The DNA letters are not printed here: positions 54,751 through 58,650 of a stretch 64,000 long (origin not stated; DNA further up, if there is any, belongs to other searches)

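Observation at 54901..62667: Giant Sec-secreted RHS polymorphic toxin with downstream NTF2-fold immunity gene; possible Tc-toxin-like BC fusion architecture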

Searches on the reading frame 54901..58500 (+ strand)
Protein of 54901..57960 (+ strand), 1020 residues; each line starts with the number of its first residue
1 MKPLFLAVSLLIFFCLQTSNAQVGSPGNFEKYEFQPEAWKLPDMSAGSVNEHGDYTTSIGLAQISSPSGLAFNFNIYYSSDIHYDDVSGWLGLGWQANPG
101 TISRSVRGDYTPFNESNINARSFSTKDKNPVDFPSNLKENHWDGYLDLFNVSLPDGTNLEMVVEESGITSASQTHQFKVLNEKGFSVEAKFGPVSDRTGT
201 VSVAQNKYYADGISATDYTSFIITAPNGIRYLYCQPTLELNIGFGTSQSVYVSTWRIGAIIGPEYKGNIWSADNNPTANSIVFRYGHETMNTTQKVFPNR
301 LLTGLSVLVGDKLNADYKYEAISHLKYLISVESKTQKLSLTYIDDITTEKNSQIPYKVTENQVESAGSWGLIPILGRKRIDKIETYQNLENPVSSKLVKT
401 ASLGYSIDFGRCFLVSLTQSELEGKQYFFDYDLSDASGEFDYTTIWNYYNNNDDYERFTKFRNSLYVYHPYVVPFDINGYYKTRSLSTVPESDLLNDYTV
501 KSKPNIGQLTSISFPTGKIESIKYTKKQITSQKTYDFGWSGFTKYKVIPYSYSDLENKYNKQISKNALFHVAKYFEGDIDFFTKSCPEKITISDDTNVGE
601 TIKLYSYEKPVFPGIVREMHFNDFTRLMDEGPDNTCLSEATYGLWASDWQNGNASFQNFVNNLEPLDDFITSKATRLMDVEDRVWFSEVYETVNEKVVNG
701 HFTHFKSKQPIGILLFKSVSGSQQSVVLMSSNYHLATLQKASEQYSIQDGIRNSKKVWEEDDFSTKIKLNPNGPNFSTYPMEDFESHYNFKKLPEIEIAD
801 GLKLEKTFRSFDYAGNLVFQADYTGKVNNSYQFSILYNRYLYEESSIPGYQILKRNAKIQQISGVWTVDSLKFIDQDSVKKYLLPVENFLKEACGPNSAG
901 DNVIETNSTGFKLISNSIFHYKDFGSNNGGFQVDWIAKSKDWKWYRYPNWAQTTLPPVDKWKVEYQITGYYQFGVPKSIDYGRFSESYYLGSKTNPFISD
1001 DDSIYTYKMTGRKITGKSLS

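Call 10: find_homologous_proteins(query=window:54901-57960:+, max_evalue=0.00001)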
Query window:54901-57960:+: 8000 candidates shared short words with the query, none scored E <= 0.00001.

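Call 24: search_protein_representatives(protein=window:54964-57960:+)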
Query: 999 residues. Proteins with E-value up to 0.001 (for the whole library): 154; up to 1e-10: 42; up to 1e-30: 5. The best 150 are listed.
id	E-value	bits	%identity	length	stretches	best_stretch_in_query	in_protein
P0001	0.0e+00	2304.6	100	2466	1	1-999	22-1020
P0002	1.1e-59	219.0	33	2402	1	1-622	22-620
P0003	6.7e-58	213.0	33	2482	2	1-638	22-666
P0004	3.0e-38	148.0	39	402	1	1-250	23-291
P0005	2.9e-33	131.5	43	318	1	3-248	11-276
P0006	7.9e-19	83.7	30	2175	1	8-509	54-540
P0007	1.2e-16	76.4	30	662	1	7-265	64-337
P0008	5.6e-16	74.3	31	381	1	8-248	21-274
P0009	1.5e-15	72.8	33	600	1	10-264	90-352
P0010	2.6e-15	72.0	28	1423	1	4-249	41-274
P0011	3.4e-15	71.7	28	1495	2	7-248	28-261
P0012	4.7e-15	71.2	33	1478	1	7-269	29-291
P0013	9.7e-15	70.2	36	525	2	4-91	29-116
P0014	3.3e-14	68.4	32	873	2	10-103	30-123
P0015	5.0e-14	67.8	30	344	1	8-280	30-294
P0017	7.1e-14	67.3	31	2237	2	4-268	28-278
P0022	2.2e-13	65.7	27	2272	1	7-248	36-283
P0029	2.3e-12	62.3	33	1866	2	8-91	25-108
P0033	7.8e-12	60.5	26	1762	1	9-246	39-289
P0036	1.4e-11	59.8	32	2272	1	7-248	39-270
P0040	3.5e-11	58.4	31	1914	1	8-246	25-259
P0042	7.0e-11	57.4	33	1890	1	15-246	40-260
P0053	4.3e-09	51.5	28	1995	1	7-266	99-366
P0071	7.5e-07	44.1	30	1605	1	43-246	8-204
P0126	2.7e-04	35.6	27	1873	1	13-244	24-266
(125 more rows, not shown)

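Call 25: search_protein_families(library=pfam, proteins=[P0002, P0003, P0006, P0010, P0011], max_evalue=0.01)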
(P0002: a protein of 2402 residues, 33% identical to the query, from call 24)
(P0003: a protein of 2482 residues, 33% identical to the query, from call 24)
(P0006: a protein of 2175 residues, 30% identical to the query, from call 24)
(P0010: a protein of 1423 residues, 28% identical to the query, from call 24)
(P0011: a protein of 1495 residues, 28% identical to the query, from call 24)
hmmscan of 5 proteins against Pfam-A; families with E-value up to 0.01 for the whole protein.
P0002 (2402 aa): 1 family
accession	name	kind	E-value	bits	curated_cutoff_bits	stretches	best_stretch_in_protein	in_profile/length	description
PF05593.20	RHS_repeat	-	1.2e-12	48.4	22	0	967-997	1-33/38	RHS Repeat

P0003 (2482 aa): 1 family
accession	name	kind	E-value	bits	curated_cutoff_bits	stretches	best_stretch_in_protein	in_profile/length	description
PF05593.20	RHS_repeat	-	4.5e-14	52.8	22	1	1441-1470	1-30/38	RHS Repeat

P0006 (2175 aa): 1 family
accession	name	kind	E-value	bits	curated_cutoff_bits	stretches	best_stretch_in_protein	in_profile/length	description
PF05593.20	RHS_repeat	-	8.1e-08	32.9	22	1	1251-1285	1-35/38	RHS Repeat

P0010 (1423 aa): 2 families
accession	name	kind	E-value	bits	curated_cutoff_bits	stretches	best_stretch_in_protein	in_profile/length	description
PF05593.20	RHS_repeat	-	6.7e-06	26.8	22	1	1071-1100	9-38/38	RHS Repeat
PF20041.5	DUF6443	-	3.9e-05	24.3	27.8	1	1120-1217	12-122/137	Domain of unknown function (DUF6443)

P0011 (1495 aa): 1 family
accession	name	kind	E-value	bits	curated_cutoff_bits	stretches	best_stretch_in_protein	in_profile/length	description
PF05593.20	RHS_repeat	-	4.2e-14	53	22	0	1052-1079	9-36/38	RHS Repeat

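Call 26: list_cluster_members(proteins=[P0001, P0002, P0003, P0006, P0004, P0005])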
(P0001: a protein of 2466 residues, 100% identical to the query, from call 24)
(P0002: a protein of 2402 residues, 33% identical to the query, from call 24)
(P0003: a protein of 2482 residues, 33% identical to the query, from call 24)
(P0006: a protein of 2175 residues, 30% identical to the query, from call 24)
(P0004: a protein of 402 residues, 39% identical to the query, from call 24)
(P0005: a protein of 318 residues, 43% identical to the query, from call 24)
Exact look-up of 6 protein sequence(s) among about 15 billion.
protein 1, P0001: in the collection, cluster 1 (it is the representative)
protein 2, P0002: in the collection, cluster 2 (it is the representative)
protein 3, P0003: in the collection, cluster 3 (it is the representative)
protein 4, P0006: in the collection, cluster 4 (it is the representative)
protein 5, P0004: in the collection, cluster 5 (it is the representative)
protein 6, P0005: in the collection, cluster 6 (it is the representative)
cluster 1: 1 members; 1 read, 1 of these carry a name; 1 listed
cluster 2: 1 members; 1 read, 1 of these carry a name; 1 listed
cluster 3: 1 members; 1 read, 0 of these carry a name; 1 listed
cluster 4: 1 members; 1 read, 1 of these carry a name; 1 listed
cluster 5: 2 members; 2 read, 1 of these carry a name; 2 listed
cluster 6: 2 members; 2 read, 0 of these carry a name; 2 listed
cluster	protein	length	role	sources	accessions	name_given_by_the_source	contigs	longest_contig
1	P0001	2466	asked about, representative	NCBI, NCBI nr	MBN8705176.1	MAG: DUF4329 domain-containing protein [Bacteroidetes bacterium] | DUF4329 domain-containing protein [Bacteroidota bacterium]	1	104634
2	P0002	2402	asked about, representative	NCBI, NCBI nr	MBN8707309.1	MAG: RHS repeat-associated core domain-containing protein [Bacteroidetes bacterium] | RHS repeat-associated core domain-containing protein [Bacteroidota bacterium]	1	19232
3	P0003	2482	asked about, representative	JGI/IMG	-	-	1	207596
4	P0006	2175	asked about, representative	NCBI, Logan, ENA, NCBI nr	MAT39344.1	MAG: hypothetical protein CL946_07045 [Ectothiorhodospiraceae bacterium] | hypothetical protein [Ectothiorhodospiraceae bacterium]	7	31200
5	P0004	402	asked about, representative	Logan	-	-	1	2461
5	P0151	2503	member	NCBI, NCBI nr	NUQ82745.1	MAG: RHS repeat-associated core domain-containing protein [Bacteroidetes bacterium] | RHS repeat-associated core domain-containing protein [Bacteroidota bacterium]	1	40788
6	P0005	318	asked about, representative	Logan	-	-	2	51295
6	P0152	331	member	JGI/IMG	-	-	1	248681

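Call 32: search_protein_families(library=pfam, alignment_id=A1, max_evalue=0.1)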
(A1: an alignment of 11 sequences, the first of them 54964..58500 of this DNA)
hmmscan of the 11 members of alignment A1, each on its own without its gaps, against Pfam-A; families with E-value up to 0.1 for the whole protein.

A. member 1, window:54964-58500:+ (1179 aa): 1 family
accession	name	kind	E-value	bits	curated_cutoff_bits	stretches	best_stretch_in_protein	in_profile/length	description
PF05593.20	RHS_repeat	-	4.1e-05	24.3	22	1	1009-1040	1-33/38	RHS Repeat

B. families by the number of members that match (of 11 scanned): 4 families
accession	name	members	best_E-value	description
PF05593.20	RHS_repeat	10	1e-14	RHS Repeat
PF20041.5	DUF6443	6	2.4e-09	Domain of unknown function (DUF6443)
PF03534.18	SpvB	2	0.00093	Salmonella virulence plasmid 65kDa B protein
PF20148.4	DUF6531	1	0.091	Domain of unknown function (DUF6531)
